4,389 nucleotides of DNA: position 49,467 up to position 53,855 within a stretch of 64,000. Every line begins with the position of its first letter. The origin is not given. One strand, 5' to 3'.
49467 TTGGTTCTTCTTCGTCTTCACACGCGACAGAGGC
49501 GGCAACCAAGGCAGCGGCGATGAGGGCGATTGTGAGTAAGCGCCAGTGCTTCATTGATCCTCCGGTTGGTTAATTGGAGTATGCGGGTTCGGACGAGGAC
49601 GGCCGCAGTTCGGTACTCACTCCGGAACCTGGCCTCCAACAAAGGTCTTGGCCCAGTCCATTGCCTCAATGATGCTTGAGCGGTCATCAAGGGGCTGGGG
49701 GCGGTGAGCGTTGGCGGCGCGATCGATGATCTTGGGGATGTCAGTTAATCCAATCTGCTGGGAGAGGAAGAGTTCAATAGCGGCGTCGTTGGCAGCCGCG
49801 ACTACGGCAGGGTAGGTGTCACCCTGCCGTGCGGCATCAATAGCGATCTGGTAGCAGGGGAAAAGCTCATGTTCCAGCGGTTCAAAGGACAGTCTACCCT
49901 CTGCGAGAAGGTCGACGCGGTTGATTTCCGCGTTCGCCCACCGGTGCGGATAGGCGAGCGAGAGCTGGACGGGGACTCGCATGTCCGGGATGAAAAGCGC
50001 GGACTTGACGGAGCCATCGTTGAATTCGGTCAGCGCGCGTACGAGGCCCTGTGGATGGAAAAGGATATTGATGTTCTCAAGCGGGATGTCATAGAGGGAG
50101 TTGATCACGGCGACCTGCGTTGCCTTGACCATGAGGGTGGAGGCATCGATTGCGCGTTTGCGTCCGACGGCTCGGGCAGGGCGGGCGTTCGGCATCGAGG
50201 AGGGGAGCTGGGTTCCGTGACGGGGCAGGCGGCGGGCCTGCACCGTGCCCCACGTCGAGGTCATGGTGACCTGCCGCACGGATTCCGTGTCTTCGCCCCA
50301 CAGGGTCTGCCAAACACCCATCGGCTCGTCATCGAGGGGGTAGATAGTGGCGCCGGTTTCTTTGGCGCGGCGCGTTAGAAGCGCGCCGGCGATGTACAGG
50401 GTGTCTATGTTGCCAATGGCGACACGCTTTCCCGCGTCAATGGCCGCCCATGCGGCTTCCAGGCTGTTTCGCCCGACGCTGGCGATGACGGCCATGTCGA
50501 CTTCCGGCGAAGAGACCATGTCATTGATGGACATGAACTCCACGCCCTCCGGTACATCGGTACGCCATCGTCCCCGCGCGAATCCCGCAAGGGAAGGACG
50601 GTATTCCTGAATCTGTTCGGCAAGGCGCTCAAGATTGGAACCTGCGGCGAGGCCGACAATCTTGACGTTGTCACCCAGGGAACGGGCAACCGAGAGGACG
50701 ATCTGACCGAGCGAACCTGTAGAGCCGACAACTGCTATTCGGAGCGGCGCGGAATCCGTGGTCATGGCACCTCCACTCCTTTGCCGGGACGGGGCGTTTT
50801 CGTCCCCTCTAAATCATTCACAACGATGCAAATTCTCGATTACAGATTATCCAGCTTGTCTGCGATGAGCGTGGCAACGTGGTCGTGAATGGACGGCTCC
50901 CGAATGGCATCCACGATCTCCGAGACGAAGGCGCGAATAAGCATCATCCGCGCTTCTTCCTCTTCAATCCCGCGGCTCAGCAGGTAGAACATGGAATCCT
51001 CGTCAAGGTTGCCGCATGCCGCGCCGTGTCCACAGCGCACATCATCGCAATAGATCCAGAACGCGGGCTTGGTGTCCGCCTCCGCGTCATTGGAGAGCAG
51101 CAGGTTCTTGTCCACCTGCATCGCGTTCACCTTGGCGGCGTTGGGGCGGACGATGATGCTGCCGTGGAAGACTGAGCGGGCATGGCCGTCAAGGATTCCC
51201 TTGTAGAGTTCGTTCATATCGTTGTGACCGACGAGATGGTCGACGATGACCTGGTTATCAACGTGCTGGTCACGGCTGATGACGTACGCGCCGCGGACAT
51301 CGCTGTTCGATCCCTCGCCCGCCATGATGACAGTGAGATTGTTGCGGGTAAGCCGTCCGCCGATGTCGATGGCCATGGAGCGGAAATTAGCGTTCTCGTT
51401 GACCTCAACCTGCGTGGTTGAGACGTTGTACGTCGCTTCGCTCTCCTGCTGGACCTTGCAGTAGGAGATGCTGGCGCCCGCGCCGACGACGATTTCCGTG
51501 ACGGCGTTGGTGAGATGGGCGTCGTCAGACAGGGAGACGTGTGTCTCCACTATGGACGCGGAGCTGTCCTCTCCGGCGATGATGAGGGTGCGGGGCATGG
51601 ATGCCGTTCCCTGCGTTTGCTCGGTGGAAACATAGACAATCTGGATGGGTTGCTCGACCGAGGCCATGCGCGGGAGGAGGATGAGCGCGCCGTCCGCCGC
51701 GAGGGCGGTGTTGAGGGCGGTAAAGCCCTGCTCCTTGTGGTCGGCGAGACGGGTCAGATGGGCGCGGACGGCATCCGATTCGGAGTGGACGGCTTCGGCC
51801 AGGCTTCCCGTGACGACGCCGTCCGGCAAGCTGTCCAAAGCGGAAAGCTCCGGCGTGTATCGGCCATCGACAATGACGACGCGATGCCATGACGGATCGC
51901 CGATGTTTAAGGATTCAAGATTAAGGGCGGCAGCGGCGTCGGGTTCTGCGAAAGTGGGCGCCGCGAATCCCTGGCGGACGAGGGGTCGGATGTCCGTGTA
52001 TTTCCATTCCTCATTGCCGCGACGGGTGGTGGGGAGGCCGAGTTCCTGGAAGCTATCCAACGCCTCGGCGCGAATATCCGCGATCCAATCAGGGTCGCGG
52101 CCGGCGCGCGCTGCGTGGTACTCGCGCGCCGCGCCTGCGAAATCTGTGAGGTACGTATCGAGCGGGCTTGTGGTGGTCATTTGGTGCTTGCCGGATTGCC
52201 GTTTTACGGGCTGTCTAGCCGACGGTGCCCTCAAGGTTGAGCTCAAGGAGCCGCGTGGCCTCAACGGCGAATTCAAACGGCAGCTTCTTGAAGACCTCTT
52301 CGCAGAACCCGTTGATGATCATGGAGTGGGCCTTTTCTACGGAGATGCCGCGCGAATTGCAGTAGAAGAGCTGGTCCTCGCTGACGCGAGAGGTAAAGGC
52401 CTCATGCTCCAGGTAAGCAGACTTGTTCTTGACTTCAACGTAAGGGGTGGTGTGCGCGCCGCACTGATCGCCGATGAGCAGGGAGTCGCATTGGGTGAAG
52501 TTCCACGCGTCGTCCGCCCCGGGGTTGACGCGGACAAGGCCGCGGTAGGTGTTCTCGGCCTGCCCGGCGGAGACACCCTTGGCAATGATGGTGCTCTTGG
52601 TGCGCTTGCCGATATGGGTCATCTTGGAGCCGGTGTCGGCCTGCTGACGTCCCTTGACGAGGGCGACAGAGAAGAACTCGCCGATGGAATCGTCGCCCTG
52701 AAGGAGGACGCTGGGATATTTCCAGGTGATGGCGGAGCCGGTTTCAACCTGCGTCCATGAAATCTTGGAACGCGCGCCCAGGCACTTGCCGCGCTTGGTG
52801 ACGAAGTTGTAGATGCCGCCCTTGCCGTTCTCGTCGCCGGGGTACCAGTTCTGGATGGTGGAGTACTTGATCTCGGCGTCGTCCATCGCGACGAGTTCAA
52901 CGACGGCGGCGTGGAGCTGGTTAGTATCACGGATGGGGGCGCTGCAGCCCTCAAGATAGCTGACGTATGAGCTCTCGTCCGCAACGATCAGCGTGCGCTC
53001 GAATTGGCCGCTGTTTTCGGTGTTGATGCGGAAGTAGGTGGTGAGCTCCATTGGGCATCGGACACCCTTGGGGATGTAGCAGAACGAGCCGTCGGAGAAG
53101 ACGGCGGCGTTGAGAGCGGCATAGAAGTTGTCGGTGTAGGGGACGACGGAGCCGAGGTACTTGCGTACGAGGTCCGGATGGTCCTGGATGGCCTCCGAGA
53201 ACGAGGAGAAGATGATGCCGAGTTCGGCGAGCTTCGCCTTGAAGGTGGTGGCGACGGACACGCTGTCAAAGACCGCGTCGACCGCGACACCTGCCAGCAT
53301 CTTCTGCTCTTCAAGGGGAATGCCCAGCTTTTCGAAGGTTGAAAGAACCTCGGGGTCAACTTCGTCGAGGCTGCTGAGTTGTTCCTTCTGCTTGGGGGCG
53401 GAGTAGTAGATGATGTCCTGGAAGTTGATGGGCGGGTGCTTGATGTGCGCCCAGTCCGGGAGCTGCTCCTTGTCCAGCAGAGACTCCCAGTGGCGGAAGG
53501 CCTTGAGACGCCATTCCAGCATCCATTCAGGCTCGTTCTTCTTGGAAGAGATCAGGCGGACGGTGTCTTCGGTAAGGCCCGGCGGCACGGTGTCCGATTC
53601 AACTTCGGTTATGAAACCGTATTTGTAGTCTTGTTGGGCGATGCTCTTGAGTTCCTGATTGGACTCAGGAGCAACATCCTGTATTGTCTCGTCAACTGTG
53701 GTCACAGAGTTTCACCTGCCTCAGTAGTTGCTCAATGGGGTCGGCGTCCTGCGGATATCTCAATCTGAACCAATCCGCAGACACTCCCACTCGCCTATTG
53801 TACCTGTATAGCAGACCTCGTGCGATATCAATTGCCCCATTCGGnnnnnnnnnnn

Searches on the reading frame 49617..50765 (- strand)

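Call 24: search_protein_families(library=pfam, proteins=[window:49617-50765:-], max_evalue=0.001)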
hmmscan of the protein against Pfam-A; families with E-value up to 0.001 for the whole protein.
window:49617-50765:- (382 aa): 3 families
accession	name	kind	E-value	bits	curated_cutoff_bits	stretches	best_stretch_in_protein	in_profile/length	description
PF13288.12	DXPR_C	-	9e-29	100.5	27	1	259-374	3-114/115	DXP reductoisomerase C-terminal domain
PF02670.22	DXP_reductoisom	-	8.3e-20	72.2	21.7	1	10-127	1-129/129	1-deoxy-D-xylulose 5-phosphate reductoisomerase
PF08436.17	DXP_redisom_C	-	1.8e-05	25.2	26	1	141-223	1-82/84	1-deoxy-D-xylulose 5-phosphate reductoisomerase C-terminal domain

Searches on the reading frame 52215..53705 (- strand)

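Call 24: search_protein_families(library=pfam, proteins=[window:52215-53705:-], max_evalue=0.001)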
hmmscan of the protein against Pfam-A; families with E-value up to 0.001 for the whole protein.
window:52215-53705:- (496 aa): 2 families
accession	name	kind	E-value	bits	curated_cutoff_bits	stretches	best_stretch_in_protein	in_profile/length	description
PF01458.23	SUFBD_core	-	1.2e-74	251.2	27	1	225-467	1-232/232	SUF system FeS cluster assembly, SufBD core domain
PF19295.5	SufBD_N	-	5.7e-10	39.6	23.5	1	147-217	97-166/172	SufBD protein N-terminal region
